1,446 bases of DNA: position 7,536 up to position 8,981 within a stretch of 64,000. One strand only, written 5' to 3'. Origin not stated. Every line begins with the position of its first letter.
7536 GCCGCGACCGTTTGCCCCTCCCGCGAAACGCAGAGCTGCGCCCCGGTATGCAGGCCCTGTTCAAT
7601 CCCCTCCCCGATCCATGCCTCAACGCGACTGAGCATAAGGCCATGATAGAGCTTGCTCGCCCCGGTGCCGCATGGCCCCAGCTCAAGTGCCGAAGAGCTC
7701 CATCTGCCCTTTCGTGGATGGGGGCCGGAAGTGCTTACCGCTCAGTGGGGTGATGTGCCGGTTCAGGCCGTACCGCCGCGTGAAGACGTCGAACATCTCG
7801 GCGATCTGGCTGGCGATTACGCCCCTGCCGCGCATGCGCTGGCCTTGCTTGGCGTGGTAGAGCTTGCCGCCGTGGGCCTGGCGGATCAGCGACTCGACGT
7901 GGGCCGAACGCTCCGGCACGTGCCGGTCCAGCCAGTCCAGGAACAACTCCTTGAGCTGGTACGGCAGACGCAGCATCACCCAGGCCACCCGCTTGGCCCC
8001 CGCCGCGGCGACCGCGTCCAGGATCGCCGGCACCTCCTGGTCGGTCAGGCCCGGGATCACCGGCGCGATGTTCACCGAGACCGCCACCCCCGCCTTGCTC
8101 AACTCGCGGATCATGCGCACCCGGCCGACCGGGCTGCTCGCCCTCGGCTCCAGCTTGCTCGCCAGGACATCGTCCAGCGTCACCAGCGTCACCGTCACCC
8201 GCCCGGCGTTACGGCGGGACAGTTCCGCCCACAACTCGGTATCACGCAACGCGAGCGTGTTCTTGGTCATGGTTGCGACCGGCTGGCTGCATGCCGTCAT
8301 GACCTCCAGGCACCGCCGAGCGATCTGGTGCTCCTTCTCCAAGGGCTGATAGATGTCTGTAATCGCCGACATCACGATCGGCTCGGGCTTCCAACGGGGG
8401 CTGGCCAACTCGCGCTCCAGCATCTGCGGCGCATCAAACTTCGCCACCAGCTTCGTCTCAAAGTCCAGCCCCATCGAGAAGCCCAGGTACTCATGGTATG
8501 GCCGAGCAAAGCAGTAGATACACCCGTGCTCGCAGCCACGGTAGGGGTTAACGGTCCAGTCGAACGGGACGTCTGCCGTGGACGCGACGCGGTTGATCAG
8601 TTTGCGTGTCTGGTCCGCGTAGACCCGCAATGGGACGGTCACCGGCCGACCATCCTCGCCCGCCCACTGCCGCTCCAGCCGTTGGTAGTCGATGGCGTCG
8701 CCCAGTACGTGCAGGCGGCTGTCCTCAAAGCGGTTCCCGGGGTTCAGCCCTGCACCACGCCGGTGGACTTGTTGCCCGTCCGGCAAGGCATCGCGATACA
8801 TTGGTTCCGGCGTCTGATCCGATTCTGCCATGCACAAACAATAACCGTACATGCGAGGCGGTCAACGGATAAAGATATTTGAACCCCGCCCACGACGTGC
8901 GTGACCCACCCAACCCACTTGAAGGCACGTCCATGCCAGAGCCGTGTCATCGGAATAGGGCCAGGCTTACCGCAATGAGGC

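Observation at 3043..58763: Window-wide signature of leaderless mRNAs: -10 hexamer 6-7 nt before the start codon, no Shine-Dalgarno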

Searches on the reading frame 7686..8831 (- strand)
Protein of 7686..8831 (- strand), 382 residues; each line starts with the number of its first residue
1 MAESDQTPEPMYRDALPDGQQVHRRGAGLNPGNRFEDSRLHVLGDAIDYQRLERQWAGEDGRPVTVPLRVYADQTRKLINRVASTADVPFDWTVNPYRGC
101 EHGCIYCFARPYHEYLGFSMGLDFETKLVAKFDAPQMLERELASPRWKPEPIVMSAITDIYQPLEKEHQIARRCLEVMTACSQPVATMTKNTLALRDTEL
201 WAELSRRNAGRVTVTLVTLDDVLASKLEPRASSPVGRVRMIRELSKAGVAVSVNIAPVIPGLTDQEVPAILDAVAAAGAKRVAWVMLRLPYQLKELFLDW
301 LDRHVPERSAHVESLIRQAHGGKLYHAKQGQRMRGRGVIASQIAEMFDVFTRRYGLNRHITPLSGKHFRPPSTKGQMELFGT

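Call 35: search_protein_families(library=pfam, proteins=[window:7686-8831:-])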
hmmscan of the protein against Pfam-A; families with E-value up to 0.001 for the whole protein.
window:7686-8831:- (382 aa): 1 family
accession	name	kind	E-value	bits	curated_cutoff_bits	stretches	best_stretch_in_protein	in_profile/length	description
PF04055.27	Radical_SAM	-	8.1e-12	46.1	29.5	1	94-272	1-164/166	Radical SAM superfamily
